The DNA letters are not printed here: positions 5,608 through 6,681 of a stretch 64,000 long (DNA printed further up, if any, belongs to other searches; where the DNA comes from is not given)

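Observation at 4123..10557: Cluster of large uncharacterised proteins, including an 877-aa protein with two tandem Zn-amidohydrolase-like domains and paralogous membrane modules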

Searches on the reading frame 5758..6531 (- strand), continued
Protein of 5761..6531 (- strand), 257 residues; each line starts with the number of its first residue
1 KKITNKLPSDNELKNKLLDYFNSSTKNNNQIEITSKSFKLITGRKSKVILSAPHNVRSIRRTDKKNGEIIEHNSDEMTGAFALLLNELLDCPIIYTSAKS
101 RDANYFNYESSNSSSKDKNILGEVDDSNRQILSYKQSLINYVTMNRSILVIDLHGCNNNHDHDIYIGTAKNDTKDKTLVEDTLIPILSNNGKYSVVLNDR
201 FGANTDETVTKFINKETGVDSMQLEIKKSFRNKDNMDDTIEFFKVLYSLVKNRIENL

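Call 56: find_encoding_contigs(protein=P0154, flank=6000, max_places=1)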
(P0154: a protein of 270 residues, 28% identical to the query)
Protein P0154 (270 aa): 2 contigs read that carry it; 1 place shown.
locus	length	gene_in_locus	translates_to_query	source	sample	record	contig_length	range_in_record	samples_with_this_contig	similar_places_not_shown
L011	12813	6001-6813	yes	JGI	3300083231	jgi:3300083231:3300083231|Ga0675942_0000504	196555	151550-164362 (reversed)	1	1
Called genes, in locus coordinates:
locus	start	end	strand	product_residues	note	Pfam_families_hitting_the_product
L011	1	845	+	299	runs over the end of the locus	PF04060:FeS, PF14697:Fer4_21 (weak), PF00037:Fer4 (weak), PF12838:Fer4_7, PF13187:Fer4_9 (weak), PF14697:Fer4_21, PF00037:Fer4 (weak), PF14697:Fer4_21, +4 more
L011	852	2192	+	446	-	PF13375:RnfC_N, PF01512:Complex1_51K, PF10531:SLBB (weak), PF13183:Fer4_8 (faint), PF13534:Fer4_17 (faint), PF13237:Fer4_10 (weak), PF12838:Fer4_7, PF13187:Fer4_9 (weak), +3 more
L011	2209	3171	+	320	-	PF03116:NQR2_RnfD_RnfE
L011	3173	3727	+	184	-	PF04205:FMN_bind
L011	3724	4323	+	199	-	PF02508:Rnf-Nqr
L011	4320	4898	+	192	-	PF02508:Rnf-Nqr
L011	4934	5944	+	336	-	PF02424:ApbE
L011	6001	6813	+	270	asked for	-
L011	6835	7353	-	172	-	PF00578:AhpC-TSA (weak), PF08534:Redoxin (weak)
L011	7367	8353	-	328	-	PF01075:Glyco_transf_9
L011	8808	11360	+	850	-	PF11897:DUF3417, PF00343:Phosphorylase, PF28476:GlgP_C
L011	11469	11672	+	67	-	PF00313:CSD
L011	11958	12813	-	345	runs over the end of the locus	-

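Call 57: find_encoding_contigs(protein=P0159, flank=6000, max_places=2)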
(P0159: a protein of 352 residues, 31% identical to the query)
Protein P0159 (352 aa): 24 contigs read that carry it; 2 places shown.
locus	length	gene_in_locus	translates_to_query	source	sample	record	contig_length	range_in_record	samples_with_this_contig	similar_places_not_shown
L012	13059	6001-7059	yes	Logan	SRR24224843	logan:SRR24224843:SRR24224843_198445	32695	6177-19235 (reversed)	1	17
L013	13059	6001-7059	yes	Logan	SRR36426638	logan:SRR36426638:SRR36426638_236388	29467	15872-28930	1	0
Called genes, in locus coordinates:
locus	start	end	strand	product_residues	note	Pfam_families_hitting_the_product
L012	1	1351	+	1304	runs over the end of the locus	PF05359:DUF748, PF27051:TamB_N, PF04357:TamB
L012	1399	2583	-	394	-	PF00155:Aminotran_1_2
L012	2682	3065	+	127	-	PF03330:DPBB_1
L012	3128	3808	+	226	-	PF03330:DPBB_1, PF05036:SPOR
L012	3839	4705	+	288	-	PF01678:DAP_epimerase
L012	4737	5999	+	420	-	PF07969:Amidohydro_3 (faint), PF01979:Amidohydro_1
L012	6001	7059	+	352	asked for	PF06094:GGACT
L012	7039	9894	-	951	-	PF01565:FAD_binding_4, PF02913:FAD-oxidase_C, PF13183:Fer4_8 (weak), PF13534:Fer4_17, PF02754:CCG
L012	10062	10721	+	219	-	PF01983:CofC, PF12804:NTP_transf_3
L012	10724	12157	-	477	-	PF00171:Aldedh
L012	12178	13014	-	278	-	PF02621:VitK2_biosynth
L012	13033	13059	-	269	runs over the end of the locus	PF02621:VitK2_biosynth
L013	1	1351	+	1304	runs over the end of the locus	PF05359:DUF748, PF27051:TamB_N, PF04357:TamB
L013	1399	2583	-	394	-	PF00155:Aminotran_1_2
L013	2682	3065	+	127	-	PF03330:DPBB_1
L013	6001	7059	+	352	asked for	PF06094:GGACT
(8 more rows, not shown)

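Call 58: find_encoding_contigs(protein=P0006, flank=6000, max_places=1)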
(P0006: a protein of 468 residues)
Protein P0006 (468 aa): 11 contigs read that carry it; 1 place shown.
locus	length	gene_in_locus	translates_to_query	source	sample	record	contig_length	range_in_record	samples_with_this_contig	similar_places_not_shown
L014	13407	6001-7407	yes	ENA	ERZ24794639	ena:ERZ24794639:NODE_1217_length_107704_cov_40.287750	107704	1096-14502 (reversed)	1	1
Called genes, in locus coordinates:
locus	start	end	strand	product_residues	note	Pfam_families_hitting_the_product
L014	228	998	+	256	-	PF00588:SpoU_methylase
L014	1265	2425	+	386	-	PF08245:Mur_ligase_M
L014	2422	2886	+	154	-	PF14102:Caps_synth_CapC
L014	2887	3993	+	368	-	-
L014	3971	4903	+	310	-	-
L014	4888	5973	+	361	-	-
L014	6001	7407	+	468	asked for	-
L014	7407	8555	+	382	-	-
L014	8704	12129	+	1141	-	PF00404:Dockerin_1 (weak), PF18962:Por_Secre_tail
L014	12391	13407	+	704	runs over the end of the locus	?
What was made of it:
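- On Pfam PF05908 PghP-type poly-gamma-glutamate hydrolase: One distant family member, P0006, does sit in a CapB/CapC-like operon (call 58).
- One member lies in an operon with CapB-like and CapC-like poly-gamma-glutamate synthesis genes (call 58).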

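Call 71: find_encoding_contigs(protein=P0182, flank=5000, max_places=1)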
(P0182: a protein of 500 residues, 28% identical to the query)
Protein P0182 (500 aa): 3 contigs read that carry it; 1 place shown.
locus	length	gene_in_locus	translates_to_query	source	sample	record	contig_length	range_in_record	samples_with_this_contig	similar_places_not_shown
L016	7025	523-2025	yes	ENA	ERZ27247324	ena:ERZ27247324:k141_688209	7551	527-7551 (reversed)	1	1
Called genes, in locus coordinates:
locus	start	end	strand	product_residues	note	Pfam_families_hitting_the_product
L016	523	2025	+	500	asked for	PF02655:ATP-grasp_3 (weak), PF02955:GSH-S_ATP, PF08443:RimK, PF05013:FGase (weak)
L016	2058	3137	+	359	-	-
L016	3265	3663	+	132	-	-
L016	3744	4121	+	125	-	-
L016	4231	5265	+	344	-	-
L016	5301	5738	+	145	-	PF02502:LacAB_rpiB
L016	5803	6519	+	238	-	-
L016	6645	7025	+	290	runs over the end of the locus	-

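Call 72: fold_search(model_id=the predicted structure, library=viral)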
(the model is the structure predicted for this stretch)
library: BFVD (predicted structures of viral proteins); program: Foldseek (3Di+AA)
matches with E <= 10: 213; with E <= 0.001: 13
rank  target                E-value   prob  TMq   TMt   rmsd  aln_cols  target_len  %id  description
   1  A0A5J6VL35            8.5e-11  1.00  0.53  0.58   5.8       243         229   20  Uncharacterized protein [Megaviridae environmental sample]
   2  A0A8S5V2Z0            4.7e-06  1.00  0.45  0.22   8.7       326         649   15  Peptidase [Siphoviridae sp. ct0Bp21]
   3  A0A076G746            9.0e-06  1.00  0.41  0.46   9.0       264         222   14  Poly-gamma-glutamate hydrolase [Bacillus phage Bobb]
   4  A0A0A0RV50            9.6e-06  1.00  0.44  0.25   6.3       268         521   13  Carboxypeptidase [Bacillus phage Moonbeam]
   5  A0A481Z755            1.2e-05  1.00  0.41  0.54   6.6       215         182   14  N-formylglutamate amidohydrolase [Pithovirus LCPAC104]
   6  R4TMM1                2.8e-05  1.00  0.42  0.13   7.5       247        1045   13  Uncharacterized protein [Haloarcula californiae tailed virus 1]
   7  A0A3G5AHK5            1.0e-04  1.00  0.39  0.30   8.2       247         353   14  Putative orfan [Satyrvirus sp.]
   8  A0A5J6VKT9            2.8e-04  1.00  0.50  0.28   5.1       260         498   14  Core-2/I-branching enzyme [Megaviridae environmental sample]
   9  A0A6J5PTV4            3.6e-04  0.98  0.34  0.35   8.1       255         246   12  Peptidase M28 [uncultured Caudovirales phage]
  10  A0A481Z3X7            3.9e-04  1.00  0.40  0.56   7.4       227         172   13  Uncharacterized protein [Pithovirus LCPAC104]
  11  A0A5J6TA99            5.7e-04  1.00  0.41  0.35   7.3       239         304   10  Lysin [Bacillus phage 019DV002]
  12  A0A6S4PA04            6.9e-04  1.00  0.43  0.47   5.9       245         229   12  N-acetylmuramoyl-L-alanine amidase (AmiC) [uncultured phage_MedDCM-OCT-S45-C18]
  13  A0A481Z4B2            7.8e-04  0.99  0.38  0.35   8.2       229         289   14  Uncharacterized protein [Pithovirus LCPAC104]
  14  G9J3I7                1.1e-03  0.98  0.43  0.20  11.9       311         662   13  Zinc carboxypeptidase [Clostridium phage phi24R]
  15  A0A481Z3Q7            1.8e-03  0.94  0.36  0.44   9.2       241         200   14  N-formylglutamate amidohydrolase [Pithovirus LCPAC103]
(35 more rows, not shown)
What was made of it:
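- A 1045-aa protein of the archaeal tailed virus HCTV-1 shares the fold (call 72).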

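Call 81: find_related_loci(query=A1, collection=metagenome_contigs, flank=10000)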
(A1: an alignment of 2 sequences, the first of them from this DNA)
Query A1 (257 aa) in metagenome_contigs; peptide patterns used: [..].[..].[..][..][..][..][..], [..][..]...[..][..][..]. (x = any residue, [..] = any of these).
600 stretches matched a pattern, but none encodes a relative of the query by tblastn (E <= 1e-3).

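Call 85: find_encoding_contigs(protein=P0166, flank=6000, max_places=3)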
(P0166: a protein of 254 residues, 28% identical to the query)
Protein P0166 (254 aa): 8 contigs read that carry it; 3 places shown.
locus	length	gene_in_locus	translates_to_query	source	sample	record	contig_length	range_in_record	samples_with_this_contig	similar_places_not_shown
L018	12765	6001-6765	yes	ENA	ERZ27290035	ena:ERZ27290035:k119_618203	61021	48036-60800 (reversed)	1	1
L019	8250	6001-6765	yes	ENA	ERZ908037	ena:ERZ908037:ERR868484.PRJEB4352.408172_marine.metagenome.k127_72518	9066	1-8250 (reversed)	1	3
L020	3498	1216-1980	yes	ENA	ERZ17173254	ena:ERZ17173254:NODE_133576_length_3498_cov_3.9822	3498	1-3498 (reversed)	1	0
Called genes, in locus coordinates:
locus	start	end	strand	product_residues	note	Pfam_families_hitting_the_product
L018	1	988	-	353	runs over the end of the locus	PF13593:SBF_like, PF01758:SBF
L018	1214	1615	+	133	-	-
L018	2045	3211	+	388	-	PF00015:MCPsignal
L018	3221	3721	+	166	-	PF02082:Rrf2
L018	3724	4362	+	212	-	PF16473:Rv2179c-like, PF00929:RNase_T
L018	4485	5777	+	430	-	PF00989:PAS, PF08448:PAS_4, PF13188:PAS_8 (faint), PF13426:PAS_9, PF00989:PAS, PF08447:PAS_3, PF08448:PAS_4, PF00990:GGDEF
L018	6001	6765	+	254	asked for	-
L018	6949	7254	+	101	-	-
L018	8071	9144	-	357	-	PF00665:rve, PF13610:DDE_Tnp_IS240 (weak), PF13683:rve_3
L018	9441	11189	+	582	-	-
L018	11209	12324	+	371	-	PF13191:AAA_16 (faint), PF00004:AAA (weak), PF07728:AAA_5 (weak)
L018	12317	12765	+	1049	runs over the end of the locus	PF03781:FGE-sulfatase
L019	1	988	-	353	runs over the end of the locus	PF13593:SBF_like, PF01758:SBF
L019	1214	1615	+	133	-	-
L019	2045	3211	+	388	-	PF00015:MCPsignal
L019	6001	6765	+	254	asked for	-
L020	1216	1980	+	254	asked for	-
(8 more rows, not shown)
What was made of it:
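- Gene contexts of other family members are heterogeneous, and three of five examined were uninformative (calls 56, 71, 85).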

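Call 93: list_cluster_members(proteins=[P0002, P0003, P0004, P0005, P0008, P0011, P0021, P0037, P0127, P0071])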
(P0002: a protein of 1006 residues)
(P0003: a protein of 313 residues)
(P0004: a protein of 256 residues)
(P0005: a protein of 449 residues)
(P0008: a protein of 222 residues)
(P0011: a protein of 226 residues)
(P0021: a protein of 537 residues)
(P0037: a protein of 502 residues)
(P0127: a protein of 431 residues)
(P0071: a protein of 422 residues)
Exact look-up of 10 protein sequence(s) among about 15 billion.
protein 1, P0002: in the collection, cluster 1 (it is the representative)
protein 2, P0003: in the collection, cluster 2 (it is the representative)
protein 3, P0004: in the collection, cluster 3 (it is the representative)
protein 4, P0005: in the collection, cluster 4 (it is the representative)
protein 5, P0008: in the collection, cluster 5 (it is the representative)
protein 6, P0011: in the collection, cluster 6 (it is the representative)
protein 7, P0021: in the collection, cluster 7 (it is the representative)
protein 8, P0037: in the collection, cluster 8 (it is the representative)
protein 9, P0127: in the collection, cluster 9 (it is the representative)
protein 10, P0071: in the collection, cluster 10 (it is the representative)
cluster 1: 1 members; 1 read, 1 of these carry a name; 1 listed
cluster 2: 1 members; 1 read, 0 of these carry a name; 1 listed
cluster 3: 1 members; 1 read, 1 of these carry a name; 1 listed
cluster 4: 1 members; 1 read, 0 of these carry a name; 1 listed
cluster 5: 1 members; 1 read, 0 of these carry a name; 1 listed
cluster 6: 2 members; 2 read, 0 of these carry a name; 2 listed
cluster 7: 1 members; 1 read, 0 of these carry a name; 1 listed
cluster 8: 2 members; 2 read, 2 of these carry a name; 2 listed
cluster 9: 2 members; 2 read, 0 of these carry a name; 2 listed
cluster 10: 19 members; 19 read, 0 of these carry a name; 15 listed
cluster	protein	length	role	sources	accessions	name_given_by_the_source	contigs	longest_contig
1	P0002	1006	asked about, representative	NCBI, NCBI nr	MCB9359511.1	hypothetical protein H6503_06285 [Candidatus Woesearchaeota archaeon] | hypothetical protein [Candidatus Woesearchaeota archaeon]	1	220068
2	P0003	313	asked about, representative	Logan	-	-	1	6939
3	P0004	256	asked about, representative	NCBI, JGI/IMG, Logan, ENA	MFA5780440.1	MAG: hypothetical protein WC947_09940 [Elusimicrobiota bacterium]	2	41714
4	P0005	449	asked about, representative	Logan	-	-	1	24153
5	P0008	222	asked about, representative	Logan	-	-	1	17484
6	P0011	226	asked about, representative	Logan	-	-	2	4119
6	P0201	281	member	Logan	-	-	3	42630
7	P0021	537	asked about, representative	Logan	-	-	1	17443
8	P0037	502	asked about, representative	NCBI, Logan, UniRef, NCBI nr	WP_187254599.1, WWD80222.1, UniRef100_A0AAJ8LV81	S-layer homology domain-containing protein [Alkalicoccus halolimnae] | S-layer homology domain-containing protein n=1 Tax=Alkalicoccus halolimnae TaxID=1667239 ...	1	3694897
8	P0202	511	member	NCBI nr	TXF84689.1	hypothetical protein FTX54_10875 [Alkalicoccus halolimnae]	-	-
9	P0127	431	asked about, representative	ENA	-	-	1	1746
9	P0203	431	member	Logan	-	-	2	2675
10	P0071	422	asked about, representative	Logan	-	-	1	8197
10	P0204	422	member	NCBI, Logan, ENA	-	-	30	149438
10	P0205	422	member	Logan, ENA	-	-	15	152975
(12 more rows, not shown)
